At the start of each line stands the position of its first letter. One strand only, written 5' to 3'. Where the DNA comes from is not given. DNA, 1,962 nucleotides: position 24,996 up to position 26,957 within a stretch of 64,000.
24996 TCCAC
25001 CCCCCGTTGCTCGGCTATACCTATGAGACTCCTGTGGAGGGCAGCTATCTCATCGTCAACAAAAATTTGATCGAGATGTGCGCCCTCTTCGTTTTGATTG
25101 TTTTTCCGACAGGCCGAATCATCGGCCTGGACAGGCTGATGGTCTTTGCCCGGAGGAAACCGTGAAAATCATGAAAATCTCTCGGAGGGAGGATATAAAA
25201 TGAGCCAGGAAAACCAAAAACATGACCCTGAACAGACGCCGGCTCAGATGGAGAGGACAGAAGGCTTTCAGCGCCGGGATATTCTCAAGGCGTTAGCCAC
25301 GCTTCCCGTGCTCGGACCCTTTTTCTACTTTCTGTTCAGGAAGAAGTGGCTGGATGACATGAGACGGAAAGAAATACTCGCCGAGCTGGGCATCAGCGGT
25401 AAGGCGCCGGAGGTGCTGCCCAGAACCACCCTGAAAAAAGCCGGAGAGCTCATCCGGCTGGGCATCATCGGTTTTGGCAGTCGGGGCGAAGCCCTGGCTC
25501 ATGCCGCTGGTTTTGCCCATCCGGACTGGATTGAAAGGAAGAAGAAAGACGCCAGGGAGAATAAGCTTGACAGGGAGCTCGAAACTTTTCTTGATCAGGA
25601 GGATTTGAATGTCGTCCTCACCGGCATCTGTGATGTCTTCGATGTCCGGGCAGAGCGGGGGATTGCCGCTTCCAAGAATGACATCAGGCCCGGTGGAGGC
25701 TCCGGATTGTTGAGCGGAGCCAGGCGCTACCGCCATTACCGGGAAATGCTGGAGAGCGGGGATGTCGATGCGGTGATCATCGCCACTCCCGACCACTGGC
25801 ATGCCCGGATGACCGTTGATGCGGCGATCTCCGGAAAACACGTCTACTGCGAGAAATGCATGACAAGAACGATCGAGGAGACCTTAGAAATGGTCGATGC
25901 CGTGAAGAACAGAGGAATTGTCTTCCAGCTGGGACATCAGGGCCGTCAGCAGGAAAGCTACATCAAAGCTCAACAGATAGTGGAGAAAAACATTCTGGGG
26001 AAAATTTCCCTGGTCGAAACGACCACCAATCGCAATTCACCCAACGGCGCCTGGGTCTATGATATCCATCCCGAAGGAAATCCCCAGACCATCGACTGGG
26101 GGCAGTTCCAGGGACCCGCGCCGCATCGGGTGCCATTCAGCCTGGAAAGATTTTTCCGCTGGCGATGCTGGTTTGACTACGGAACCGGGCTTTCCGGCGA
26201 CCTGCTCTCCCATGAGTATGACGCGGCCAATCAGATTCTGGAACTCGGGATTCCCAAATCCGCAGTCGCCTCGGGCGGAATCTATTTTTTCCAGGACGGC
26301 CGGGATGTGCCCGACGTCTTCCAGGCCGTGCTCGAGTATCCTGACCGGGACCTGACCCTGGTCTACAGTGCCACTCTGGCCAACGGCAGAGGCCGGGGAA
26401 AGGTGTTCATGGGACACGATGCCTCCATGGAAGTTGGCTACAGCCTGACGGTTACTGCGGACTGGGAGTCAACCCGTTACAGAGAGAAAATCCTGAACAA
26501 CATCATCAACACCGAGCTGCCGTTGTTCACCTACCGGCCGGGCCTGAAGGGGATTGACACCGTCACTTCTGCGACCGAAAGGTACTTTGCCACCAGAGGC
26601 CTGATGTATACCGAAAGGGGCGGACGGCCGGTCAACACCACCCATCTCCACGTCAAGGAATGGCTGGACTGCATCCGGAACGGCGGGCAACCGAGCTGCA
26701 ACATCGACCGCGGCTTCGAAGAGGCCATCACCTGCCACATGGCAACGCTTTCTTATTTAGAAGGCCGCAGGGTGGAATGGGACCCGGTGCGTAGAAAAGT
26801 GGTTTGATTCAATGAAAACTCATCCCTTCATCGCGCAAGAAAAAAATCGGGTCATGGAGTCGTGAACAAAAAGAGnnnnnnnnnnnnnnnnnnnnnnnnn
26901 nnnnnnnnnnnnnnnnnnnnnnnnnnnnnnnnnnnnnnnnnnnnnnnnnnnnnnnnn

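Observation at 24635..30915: Oxidative glycoside-cleavage-like module built around a nucleoside-type (NupG family) transporter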

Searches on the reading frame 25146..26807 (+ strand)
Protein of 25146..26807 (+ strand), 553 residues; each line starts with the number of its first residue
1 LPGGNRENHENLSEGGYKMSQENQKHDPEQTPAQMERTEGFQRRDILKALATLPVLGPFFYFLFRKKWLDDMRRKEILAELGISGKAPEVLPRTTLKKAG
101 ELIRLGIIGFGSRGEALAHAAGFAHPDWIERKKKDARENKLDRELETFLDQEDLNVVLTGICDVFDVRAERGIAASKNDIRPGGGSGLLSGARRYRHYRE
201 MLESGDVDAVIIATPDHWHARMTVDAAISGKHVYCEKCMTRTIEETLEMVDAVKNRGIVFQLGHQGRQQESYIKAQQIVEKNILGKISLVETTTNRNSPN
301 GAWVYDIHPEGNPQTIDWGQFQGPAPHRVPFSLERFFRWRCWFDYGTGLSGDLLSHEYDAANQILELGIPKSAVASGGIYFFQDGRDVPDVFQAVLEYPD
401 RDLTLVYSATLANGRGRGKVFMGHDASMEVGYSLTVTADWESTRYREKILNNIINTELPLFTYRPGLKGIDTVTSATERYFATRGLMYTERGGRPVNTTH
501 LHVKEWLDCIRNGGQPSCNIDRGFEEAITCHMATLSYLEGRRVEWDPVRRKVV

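Call 5: search_protein_families(library=pfam, proteins=[window:25146-26807:+], max_evalue=0.01)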
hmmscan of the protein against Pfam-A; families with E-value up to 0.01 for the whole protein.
window:25146-26807:+ (553 aa): 4 families
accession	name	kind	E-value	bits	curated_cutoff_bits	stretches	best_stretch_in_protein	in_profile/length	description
PF01408.29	GFO_IDH_MocA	-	7.6e-14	52.9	24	1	191-264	47-120/120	Oxidoreductase family, NAD-binding Rossmann fold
PF22725.1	GFO_IDH_MocA_C3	-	5e-08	33.4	27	1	335-416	31-111/124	GFO/IDH/MocA C-terminal domain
PF02894.22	GFO_IDH_MocA_C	-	0.00012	22.4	22.9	1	330-544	22-217/218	Oxidoreductase family, C-terminal alpha/beta domain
PF19051.5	GFO_IDH_MocA_C2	-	0.00061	19.8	23.3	0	305-365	41-101/254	Oxidoreductase family, C-terminal alpha/beta domain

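Call 6: search_protein_families(library=ncbifam, proteins=[window:25146-26807:+], max_evalue=0.01)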
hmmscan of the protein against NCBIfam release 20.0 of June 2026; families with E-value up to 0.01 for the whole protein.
window:25146-26807:+ (553 aa): 8 families
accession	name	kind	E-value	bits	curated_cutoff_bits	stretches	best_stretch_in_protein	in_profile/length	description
NF058561.1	BT_2158_fam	equivalog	6.9e-37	127.1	750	1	191-379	79-269/487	glycoside 3-dehydrogenase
TIGR04380.1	myo_inos_iolG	equivalog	8e-22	77.5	355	1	193-295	51-153/330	inositol 2-dehydrogenase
NF040723.1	UDP-GlcNAcDh_Arch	equivalog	1.7e-16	60.7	450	1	193-306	48-158/302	UDP-N-acetylglucosamine 3-dehydrogenase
NF052479.1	LevoglcsnDh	equivalog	7.5e-16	57.8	650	1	196-292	63-159/386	levoglucosan dehydrogenase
NF008607.0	PRK11579.1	subfamily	1.7e-14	53.6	330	1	199-299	57-157/346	oxidoreductase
NF052679.1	InsChiInosDhIolG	equivalog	1.8e-11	43.7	540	1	192-297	52-157/343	bifunctional inositol 2-dehydrogenase/D-chiro-inositol 1-dehydrogenase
NF041392.1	XylDh_Gfo6_Halo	equivalog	8.2e-10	38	350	1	195-293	71-169/350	D-xylose 1-dehydrogenase Gfo6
NF007574.0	PRK10206.1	equivalog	2.3e-07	30.2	352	1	199-296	58-155/345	oxidoreductase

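Call 7: search_solved_structures(query=window:25146-26807:+, max_evalue=0.00001)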
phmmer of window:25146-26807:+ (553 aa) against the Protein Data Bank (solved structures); distinct sequences matched with E-value up to 0.00001: 42.
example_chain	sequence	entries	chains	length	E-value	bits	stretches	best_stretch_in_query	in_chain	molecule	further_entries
8tdh_A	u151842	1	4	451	3.1e-27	98.6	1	191-379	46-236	Predicted dehydrogenases and related proteins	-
8tdf_A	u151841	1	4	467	3.4e-27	98.5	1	191-379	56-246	Dehydrogenase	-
7xr9_A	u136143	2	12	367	4.7e-16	61.7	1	161-319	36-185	DgpA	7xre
3e18_A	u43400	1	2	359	6.9e-15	57.9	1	189-320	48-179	oxidoreductase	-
6a3f_A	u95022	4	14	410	1e-14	57.3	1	197-289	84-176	Putative dehydrogenase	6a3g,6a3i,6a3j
3e82_A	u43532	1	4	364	1.9e-13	53.1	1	203-299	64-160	Putative oxidoreductase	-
3cea_A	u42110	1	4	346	9.7e-12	47.5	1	193-288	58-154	Myo-inositol 2-dehydrogenase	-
5a02_A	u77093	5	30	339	1.7e-11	46.6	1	194-292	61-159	ALDOSE-ALDOSE OXIDOREDUCTASE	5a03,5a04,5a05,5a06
6o15_A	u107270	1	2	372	4.6e-11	45.2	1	202-295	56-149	Uncharacterized oxidoreductase YjhC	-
3db2_A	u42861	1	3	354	7.8e-11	44.5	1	201-312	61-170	putative NADPH-dependent oxidoreductase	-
4gqa_A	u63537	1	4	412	8.1e-11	44.4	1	189-303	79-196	NAD binding Oxidoreductase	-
3fhl_A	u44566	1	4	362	1.9e-10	43.2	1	195-295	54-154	Putative oxidoreductase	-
9m3d_B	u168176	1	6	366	4.6e-10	41.9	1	192-303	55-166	DgpA1 from W974-1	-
4n54_A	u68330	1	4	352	5.2e-10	41.8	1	195-292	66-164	Inositol dehydrogenase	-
4mkx_A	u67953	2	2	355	5.6e-10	41.6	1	195-292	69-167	Inositol dehydrogenase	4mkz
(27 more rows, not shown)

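Call 47: find_homologous_proteins(query=window:25251-26807:+, max_evalue=0.00001)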
Query window:25251-26807:+ (518 aa): 7501 proteins with E <= 0.00001 among 8000 candidates; the best 120 are listed.
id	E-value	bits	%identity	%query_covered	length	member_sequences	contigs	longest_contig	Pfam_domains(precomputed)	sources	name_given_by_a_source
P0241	0.0e+0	1211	100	100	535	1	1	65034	PF01408.29,PF22725.2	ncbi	-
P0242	0.0e+0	1069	86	100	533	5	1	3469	PF01408.29,PF22725.2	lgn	-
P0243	0.0e+0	1047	84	100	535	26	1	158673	PF01408.29,PF19051.6,PF22725.2,PF02894.23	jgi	jgi:predicted dehydrogenase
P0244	0.0e+0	1047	85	99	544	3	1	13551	PF01408.29,PF19051.6,PF22725.2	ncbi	-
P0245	0.0e+0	1046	84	100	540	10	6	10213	PF01408.29,PF22725.2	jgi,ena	jgi:predicted dehydrogenase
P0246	0.0e+0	1043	84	100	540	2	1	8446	PF01408.29,PF22725.2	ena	-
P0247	0.0e+0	1040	83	100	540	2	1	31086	PF01408.29,PF22725.2,PF02894.23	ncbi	-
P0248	0.0e+0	1039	84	99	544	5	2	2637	PF01408.29,PF19051.6,PF22725.2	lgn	-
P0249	0.0e+0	1037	83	99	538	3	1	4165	PF01408.29,PF19051.6,PF22725.2,PF02894.23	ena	-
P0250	0.0e+0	1036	84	100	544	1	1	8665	PF01408.29,PF19051.6,PF22725.2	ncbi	-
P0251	0.0e+0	1033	84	99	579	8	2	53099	PF01408.29,PF19051.6,PF22725.2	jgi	-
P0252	0.0e+0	1030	84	99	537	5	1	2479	PF01408.29,PF22725.2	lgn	-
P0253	0.0e+0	1028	84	99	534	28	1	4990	PF01408.29,PF19051.6,PF22725.2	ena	-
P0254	0.0e+0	1024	82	100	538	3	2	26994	PF01408.29,PF19051.6,PF22725.2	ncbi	-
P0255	0.0e+0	1023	84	99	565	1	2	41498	PF01408.29,PF19051.6,PF22725.2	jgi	jgi:predicted dehydrogenase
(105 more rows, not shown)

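Call 56: predict_structure(alignment_id=A2)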
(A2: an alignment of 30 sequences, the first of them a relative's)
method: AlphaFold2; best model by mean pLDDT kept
length: 535 residues; sequences in the alignment: 30
mean_pLDDT: 72.2   pTM: 0.74
mean pLDDT of the five models: 72.2, 71.8, 69.2, 65.7, 65.5
residues with pLDDT >= 90: 128; 70-90: 190; 50-70: 117; < 50: 100
segments of 3 or more residues with pLDDT < 50: 1-23, 67-79, 279-289, 307-326, 365-371, 394-398, 455-469
pLDDT, mean of each block of 10 residues (from residue 1): 36 38 51 51 62 63 54 43 84 81 90 88 79 88 82 89 73 86 93 81 90 90 85 93 77 80 89 69 41 54 47 41 49 75 87 90 48 82 92 51 88 78 80 70 64 44 40 64 88 87 91 89 93 91
secondary structure, 60 per line:
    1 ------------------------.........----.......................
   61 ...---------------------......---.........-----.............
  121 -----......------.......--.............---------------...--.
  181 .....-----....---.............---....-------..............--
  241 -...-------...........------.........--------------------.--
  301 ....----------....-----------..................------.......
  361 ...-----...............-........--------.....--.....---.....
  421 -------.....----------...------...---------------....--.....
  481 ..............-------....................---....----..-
elements in order: H25-33 H38-63 E85-90 H94-102 H108-120 H126-131 E138-144 H148-159 E175-177 H180-185 E191-194 H198-210 E214-217 H225-238 E242-244 H252-262 E269-277 H301-304 H315-318 H330-347 E354-363 E369-380 E385-392 E401-405 E408-412 E416-420 H428-432 E443-445 E452-454 E470-473 E476-479 H480-494 H502-521 E525-528

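Call 61: fold_search(model_id=the predicted structure, library=pdb)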
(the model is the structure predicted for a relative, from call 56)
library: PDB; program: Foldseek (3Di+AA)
matches with E <= 10: 1268; with E <= 0.001: 334
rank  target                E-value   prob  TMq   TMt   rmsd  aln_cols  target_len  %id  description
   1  9m3d_A                2.4e-18  1.00  0.49  0.72   7.5       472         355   16  Crystal structure of the DgpA1 protein from W974-1 substrate free form (released 2026-03-04)
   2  6a3i_B                3.0e-18  1.00  0.51  0.71   7.1       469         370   18  Levoglucosan dehydrogenase, complex with NADH and levoglucosan (released 2018-09-26)
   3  6a3j_A                3.4e-18  1.00  0.51  0.71   6.8       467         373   18  Levoglucosan dehydrogenase, complex with NADH and L-sorbose (released 2018-09-26)
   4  8tdf_A                3.4e-18  1.00  0.52  0.61   7.4       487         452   18  Structure of Alistipes sp. Glucoside-3-dehydrogenase AL3 (released 2024-06-12)
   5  9m3d_F                4.0e-18  1.00  0.49  0.72   6.9       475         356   17  Crystal structure of the DgpA1 protein from W974-1 substrate free form (released 2026-03-04)
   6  6z3b_A                4.0e-18  1.00  0.50  0.71   7.1       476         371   16  Low resolution structure of RgNanOx (released 2020-07-22)
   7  6a3g_B                4.0e-18  1.00  0.50  0.70   6.6       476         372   19  Levoglucosan dehydrogenase, complex with NADH (released 2018-09-26)
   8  4gqa_C                6.3e-18  1.00  0.50  0.69   8.5       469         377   19  Crystal structure of NAD binding oxidoreductase from Klebsiella pneumoniae (released 2012-09-12)
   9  9m3d_C                6.7e-18  1.00  0.50  0.73   6.9       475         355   17  Crystal structure of the DgpA1 protein from W974-1 substrate free form (released 2026-03-04)
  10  3gfg_I                7.1e-18  1.00  0.47  0.72  10.9       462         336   17  Structure of putative oxidoreductase yvaA from Bacillus subtilis in triclinic form (released 2009-03-24)
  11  7x2y_A                8.4e-18  1.00  0.50  0.76   5.6       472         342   15  Crystal Structure of cis-4,5-dihydrodiol phthalate dehydrogenase in complex with NAD+ and 3-Hydroxybenzoate (released 2022-09-14)
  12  6z3c_BBB              8.9e-18  1.00  0.50  0.70   7.1       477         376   15  High resolution structure of RgNanOx (released 2020-06-03)
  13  6z3b_B                9.9e-18  1.00  0.50  0.71   7.1       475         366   15  Low resolution structure of RgNanOx (released 2020-07-22)
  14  6a3g_C                9.9e-18  1.00  0.52  0.71   6.9       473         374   18  Levoglucosan dehydrogenase, complex with NADH (released 2018-09-26)
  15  4gqa_A                1.1e-17  1.00  0.50  0.69   8.4       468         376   18  Crystal structure of NAD binding oxidoreductase from Klebsiella pneumoniae (released 2012-09-12)
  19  8tdh_A                1.7e-17  1.00  0.52  0.61   7.2       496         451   20  Structure of trehalose bound Alistipes sp. Glucoside-3-dehydrogenase AL3 (released 2024-06-19)
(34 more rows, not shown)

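Call 72: find_encoding_contigs(protein=P0241, flank=3000, max_places=2)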
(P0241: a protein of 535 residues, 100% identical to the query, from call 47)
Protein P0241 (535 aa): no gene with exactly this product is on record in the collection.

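Call 94: find_related_loci(query=A2, collection=metagenome_contigs, flank=8000)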
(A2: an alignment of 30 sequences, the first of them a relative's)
Query A2 (535 aa) in metagenome_contigs; peptide patterns used: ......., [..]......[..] (x = any residue, [..] = any of these).
600 stretches matched a pattern (row limit reached: there are more); 582 encode a relative of the query (tblastn E <= 1e-3); the best 80 are kept; 80 distinct loci.
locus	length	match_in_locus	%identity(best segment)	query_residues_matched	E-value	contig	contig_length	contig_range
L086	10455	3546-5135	72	9-535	0e+0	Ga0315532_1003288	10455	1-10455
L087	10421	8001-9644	67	1-535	0e+0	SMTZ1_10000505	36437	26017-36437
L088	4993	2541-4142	69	1-535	0e+0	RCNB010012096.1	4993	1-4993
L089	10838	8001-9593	61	7-535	0e+0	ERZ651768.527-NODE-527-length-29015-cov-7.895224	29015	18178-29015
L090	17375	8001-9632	62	1-535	0e+0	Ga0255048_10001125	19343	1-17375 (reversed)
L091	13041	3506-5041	65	23-535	0e+0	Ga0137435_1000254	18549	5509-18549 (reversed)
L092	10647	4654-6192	60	20-535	0e+0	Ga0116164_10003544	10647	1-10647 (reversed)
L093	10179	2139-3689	57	25-535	0e+0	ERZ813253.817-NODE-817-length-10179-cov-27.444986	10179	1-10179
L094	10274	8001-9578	53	16-535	0e+0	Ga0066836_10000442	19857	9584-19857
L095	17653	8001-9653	51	1-535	0e+0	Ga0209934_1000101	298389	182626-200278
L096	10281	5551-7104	55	24-535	0e+0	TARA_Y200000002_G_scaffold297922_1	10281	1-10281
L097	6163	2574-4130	55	23-535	0e+0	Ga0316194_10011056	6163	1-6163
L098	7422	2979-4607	51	9-535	0e+0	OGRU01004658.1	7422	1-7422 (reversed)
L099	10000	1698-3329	52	2-535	0e+0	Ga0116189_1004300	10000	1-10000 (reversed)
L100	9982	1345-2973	51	9-535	0e+0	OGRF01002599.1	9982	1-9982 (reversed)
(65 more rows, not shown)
